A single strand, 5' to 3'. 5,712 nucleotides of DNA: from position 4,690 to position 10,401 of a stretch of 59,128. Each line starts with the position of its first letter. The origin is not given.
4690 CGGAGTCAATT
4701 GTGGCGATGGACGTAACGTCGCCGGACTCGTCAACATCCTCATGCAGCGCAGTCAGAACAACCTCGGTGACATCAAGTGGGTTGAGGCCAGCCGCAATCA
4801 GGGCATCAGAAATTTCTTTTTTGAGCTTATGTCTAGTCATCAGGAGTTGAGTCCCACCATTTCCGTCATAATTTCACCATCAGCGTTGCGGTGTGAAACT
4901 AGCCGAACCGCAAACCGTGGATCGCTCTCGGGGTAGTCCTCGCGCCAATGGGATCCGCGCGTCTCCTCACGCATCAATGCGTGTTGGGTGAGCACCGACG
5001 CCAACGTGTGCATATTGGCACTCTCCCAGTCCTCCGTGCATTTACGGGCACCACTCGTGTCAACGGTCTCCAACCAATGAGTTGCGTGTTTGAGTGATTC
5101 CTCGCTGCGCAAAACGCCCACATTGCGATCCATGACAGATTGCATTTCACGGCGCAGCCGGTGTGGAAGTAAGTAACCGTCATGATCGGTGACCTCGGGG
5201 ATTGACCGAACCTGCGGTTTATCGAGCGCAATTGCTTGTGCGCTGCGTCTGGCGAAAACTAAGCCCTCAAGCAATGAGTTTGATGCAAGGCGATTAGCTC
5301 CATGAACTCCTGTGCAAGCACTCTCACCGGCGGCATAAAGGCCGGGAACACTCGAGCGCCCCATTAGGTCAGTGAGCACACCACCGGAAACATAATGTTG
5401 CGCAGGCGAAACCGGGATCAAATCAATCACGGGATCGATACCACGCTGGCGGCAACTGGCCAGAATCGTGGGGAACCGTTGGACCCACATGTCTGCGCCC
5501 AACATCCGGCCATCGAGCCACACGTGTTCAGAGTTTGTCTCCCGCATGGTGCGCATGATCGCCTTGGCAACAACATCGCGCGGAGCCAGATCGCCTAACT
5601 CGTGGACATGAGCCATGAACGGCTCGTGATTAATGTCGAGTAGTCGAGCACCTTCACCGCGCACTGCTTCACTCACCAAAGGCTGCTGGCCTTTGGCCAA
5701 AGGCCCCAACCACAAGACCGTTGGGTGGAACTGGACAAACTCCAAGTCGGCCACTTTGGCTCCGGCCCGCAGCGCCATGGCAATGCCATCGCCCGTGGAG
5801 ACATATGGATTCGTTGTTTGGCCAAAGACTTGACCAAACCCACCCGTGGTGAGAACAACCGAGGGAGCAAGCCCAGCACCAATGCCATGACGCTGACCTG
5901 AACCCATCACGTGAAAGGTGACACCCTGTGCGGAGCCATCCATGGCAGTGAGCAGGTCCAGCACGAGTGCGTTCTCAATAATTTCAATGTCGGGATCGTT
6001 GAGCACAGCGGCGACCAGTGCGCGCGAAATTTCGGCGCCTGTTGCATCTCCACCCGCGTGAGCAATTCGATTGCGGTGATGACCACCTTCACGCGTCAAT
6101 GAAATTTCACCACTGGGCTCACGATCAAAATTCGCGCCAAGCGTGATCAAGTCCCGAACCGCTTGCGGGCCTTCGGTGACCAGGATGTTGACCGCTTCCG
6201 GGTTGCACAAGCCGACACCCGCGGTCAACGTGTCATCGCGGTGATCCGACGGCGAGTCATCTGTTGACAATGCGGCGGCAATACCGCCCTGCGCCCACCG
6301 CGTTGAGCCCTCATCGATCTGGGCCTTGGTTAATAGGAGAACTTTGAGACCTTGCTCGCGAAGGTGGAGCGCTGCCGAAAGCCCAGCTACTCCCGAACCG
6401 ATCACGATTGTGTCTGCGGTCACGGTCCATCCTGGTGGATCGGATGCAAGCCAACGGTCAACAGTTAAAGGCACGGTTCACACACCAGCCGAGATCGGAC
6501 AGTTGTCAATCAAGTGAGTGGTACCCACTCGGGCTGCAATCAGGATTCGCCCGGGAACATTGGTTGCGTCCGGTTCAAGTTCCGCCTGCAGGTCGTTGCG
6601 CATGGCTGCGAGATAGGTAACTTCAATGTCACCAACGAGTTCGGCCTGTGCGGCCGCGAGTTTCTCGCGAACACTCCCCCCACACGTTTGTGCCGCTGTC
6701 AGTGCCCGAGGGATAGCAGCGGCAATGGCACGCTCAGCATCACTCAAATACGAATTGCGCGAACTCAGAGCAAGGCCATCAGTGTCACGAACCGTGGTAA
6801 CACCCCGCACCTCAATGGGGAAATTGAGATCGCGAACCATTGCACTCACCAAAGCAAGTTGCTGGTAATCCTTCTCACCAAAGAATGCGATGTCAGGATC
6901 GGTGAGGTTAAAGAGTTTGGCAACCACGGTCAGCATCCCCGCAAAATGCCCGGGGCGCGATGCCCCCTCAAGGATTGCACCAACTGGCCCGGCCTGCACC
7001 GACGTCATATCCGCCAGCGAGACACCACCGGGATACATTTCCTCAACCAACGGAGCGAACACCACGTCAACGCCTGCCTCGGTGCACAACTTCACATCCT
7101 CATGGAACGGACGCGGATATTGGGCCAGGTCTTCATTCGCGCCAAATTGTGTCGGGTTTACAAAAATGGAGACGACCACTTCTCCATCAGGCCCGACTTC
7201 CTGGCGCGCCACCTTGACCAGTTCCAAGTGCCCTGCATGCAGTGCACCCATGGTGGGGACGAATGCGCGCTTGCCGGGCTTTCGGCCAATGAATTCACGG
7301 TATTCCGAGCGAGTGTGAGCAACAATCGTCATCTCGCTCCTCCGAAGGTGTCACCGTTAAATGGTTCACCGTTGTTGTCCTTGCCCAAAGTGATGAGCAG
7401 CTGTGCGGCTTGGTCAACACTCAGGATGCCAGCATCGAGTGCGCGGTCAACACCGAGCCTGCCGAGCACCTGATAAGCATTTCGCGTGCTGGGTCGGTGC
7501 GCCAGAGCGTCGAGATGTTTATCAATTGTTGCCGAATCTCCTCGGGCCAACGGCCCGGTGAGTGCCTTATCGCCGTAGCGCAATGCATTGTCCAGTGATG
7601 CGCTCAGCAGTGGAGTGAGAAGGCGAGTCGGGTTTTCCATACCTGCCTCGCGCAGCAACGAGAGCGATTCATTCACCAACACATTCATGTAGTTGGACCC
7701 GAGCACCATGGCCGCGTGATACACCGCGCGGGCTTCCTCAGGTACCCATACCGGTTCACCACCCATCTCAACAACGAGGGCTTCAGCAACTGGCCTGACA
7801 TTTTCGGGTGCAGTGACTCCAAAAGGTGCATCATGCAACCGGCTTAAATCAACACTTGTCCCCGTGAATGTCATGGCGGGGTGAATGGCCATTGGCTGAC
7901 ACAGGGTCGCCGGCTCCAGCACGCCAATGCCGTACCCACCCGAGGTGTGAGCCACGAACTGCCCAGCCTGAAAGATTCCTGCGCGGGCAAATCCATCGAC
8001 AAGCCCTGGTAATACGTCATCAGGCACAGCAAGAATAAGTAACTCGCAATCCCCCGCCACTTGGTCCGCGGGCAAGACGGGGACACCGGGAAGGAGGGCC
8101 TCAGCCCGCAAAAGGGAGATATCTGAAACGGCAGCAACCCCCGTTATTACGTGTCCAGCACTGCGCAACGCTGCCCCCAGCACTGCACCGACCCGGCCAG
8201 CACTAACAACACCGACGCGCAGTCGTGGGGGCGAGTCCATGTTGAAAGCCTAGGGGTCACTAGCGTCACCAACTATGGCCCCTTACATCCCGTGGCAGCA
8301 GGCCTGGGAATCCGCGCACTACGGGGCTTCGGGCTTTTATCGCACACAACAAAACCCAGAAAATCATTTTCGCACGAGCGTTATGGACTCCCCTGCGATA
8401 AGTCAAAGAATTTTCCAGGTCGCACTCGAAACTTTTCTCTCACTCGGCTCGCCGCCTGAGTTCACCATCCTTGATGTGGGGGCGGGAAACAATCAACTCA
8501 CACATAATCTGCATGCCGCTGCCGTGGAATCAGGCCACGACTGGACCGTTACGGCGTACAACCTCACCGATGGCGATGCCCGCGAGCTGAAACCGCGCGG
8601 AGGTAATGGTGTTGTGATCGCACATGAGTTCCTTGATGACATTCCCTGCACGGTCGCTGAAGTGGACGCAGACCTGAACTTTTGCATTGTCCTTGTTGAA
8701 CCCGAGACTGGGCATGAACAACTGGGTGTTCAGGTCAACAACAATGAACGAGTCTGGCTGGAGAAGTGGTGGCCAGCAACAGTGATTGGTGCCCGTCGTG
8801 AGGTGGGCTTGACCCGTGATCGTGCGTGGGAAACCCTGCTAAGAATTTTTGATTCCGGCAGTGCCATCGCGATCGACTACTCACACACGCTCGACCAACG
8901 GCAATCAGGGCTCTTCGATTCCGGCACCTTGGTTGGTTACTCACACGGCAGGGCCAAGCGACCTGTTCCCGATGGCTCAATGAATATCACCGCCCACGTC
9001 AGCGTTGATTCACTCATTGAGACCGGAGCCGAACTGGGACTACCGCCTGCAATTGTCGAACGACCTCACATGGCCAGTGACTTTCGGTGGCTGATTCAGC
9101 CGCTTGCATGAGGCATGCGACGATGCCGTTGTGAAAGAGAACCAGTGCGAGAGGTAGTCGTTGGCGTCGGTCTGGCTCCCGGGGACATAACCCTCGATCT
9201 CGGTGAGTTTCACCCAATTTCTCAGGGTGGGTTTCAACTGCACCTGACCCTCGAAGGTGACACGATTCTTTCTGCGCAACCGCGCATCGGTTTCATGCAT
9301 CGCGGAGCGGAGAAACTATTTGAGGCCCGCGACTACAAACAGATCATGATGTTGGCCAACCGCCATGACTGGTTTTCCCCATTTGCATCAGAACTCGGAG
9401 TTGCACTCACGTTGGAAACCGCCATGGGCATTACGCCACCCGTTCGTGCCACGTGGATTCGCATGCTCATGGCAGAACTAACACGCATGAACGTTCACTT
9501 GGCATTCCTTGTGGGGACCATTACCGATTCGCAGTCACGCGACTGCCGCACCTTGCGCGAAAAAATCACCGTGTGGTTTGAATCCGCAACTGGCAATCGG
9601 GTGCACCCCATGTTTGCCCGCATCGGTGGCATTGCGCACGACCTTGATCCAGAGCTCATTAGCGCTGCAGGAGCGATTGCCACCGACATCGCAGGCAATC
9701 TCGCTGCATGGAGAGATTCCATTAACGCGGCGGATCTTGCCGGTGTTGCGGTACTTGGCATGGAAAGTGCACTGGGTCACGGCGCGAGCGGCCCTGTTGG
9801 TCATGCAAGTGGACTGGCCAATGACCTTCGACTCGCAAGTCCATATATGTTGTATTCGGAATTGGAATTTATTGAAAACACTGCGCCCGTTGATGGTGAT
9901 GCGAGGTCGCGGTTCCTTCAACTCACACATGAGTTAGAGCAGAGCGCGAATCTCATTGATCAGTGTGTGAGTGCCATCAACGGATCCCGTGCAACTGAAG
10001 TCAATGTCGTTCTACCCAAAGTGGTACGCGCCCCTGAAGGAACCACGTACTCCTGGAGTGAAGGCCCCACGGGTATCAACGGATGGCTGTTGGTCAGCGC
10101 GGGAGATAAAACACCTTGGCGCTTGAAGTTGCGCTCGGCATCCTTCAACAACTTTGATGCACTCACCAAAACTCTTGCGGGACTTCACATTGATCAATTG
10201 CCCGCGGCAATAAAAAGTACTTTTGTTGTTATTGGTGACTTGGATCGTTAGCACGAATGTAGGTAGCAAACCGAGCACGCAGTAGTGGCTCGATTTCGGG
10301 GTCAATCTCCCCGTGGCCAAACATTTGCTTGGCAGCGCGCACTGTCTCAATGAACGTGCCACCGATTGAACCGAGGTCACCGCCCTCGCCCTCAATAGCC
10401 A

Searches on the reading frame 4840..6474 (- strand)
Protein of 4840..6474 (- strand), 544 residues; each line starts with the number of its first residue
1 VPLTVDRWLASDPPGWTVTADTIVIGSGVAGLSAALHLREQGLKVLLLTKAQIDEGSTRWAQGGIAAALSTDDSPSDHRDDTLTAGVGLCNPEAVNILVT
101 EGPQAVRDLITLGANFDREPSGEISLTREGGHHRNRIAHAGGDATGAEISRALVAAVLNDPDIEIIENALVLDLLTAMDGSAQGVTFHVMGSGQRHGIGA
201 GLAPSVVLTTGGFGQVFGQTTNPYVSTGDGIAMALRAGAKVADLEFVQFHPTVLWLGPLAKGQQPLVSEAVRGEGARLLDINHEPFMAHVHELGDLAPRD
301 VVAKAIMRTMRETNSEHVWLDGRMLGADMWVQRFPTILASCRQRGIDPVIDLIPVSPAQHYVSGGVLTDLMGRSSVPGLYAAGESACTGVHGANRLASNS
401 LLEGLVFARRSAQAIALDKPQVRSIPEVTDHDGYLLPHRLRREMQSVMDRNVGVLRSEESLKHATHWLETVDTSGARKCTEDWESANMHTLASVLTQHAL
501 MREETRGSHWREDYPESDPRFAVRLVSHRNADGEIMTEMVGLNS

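Call 45: search_protein_families(library=pfam, max_evalue=0.00001, proteins=[window:4840-6474:-])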
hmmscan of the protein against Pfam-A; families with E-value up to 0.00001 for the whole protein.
window:4840-6474:- (544 aa): 5 families
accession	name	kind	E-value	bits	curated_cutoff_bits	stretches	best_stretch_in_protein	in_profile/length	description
PF00890.30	FAD_binding_2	-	2.8e-91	307.2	20.4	1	21-401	1-414/414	FAD binding domain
PF02910.25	Succ_DH_flav_C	-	1.3e-14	54.7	20.8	1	441-521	1-94/130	Fumarate reductase flavoprotein C-term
PF01266.30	DAO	-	3.4e-13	50.3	27.9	1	21-143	1-115/353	FAD dependent oxidoreductase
PF07992.20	Pyr_redox_2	-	1.6e-08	34.8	26.1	0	21-54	2-31/291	Pyridine nucleotide-disulphide oxidoreductase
PF01946.23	Thi4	-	4.1e-07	29.9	26.2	0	18-64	16-62/235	Thi4 family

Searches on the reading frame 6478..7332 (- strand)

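Call 45: search_protein_families(library=pfam, max_evalue=0.00001, proteins=[window:6478-7332:-])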
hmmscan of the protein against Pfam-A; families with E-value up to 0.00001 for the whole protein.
window:6478-7332:- (284 aa): 1 family
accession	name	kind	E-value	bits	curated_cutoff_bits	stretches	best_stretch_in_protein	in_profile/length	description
PF02569.21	Pantoate_ligase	-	1.2e-91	307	20.7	1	6-278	4-267/268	Pantoate-beta-alanine ligase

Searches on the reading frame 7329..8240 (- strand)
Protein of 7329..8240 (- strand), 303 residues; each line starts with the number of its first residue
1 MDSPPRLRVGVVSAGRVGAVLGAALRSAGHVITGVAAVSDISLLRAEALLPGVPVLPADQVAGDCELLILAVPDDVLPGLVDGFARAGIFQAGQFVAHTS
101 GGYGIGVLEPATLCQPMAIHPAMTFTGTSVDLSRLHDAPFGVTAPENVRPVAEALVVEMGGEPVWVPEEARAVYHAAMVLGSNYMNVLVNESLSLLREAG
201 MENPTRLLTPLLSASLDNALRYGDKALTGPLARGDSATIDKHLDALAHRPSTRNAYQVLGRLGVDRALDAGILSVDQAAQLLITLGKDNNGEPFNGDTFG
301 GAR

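Call 45: search_protein_families(library=pfam, max_evalue=0.00001, proteins=[window:7329-8240:-])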
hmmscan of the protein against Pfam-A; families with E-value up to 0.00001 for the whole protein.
window:7329-8240:- (303 aa): 2 families
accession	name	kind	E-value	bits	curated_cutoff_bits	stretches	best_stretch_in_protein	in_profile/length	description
PF10728.14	DUF2520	-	1.3e-36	125.5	25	1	139-261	2-123/125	Domain of unknown function (DUF2520)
PF10727.15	Rossmann-like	-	3.8e-36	124.2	23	1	4-121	12-131/131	Rossmann-like domain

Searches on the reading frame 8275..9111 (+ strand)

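Call 47: search_protein_families(library=pfam, max_evalue=0.00001, proteins=[window:8275-9111:+])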
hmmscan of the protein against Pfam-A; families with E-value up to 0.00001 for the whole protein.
window:8275-9111:+ (278 aa): 1 family
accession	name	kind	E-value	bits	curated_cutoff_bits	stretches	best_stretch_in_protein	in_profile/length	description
PF02636.23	Methyltransf_28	-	3.4e-13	50.1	23.3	1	106-256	91-243/249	Putative S-adenosyl-L-methionine-dependent methyltransferase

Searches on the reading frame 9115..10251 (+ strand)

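Call 45: search_protein_families(library=pfam, max_evalue=0.00001, proteins=[window:9115-10251:+])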
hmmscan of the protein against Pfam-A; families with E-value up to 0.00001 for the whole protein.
window:9115-10251:+ (378 aa): 1 family
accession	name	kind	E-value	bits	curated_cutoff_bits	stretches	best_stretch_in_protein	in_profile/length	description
PF00346.24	Complex1_49kDa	-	1.8e-41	142.4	24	1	146-378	13-271/271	Respiratory-chain NADH dehydrogenase, 49 Kd subunit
